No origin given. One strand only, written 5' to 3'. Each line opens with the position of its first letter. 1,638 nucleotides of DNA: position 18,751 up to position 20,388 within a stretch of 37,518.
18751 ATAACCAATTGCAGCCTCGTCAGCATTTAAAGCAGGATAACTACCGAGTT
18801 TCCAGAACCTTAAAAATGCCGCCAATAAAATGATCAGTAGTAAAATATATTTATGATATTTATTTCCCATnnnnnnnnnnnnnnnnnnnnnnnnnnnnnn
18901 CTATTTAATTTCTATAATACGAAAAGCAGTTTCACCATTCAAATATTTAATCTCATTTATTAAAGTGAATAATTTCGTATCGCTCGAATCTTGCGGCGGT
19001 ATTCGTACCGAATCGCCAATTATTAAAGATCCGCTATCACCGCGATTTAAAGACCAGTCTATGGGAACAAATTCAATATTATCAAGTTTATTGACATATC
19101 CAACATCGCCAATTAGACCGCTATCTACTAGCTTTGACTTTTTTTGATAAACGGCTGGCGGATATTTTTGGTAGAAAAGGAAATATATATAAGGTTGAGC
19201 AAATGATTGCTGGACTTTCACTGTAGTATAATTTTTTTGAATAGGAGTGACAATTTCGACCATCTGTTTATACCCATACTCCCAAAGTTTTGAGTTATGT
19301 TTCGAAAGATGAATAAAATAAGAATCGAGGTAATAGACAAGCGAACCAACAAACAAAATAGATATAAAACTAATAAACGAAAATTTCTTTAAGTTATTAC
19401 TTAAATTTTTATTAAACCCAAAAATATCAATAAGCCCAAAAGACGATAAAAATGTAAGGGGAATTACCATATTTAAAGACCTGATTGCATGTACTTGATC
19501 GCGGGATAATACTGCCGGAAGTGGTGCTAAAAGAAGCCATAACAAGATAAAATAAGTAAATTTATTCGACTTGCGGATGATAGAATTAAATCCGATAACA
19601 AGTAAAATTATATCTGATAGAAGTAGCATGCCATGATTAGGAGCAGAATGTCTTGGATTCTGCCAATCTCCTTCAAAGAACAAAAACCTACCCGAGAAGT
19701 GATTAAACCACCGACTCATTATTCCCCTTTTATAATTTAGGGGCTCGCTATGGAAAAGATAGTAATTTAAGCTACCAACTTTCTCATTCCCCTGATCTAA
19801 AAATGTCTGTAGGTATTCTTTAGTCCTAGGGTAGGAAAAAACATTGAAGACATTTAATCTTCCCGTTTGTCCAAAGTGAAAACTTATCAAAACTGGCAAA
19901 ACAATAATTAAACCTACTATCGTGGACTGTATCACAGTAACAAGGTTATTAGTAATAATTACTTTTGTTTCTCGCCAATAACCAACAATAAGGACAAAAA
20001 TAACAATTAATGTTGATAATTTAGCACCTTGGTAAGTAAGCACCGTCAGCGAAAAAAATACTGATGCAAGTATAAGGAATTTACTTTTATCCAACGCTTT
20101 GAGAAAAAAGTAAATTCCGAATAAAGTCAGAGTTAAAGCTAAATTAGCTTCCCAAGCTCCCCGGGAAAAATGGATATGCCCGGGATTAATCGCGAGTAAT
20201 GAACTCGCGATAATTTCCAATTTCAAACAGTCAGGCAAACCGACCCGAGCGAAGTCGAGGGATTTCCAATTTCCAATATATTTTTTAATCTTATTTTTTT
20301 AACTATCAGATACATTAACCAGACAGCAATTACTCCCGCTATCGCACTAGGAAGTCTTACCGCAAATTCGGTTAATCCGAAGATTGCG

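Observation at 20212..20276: Inverted second copy of the mini-element splits an ArnT-like gene; the adjacent paralogue looks like the empty site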

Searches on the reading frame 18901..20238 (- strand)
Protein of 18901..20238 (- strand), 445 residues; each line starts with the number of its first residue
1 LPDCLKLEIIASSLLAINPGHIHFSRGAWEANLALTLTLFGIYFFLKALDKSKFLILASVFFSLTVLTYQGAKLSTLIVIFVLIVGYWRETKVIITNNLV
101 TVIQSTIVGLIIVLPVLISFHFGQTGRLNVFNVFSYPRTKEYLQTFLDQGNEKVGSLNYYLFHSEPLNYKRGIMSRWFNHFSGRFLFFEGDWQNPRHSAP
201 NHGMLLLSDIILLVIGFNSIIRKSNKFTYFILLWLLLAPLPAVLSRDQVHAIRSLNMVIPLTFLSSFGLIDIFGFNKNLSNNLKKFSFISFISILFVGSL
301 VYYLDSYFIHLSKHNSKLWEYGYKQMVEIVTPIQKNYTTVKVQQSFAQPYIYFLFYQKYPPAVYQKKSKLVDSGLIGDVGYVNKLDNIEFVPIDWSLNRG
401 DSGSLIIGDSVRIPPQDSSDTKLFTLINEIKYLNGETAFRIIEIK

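Call 13: search_protein_families(library=pfam, proteins=[window:18901-20238:-], max_evalue=0.01)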
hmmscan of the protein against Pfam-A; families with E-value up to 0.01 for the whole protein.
window:18901-20238:- (445 aa): 0 families

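Call 23: find_encoding_contigs(protein=window:18901-20238:-, flank=3000, max_places=6)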
Protein window:18901-20238:- (445 aa): no gene with exactly this product is on record in the collection.
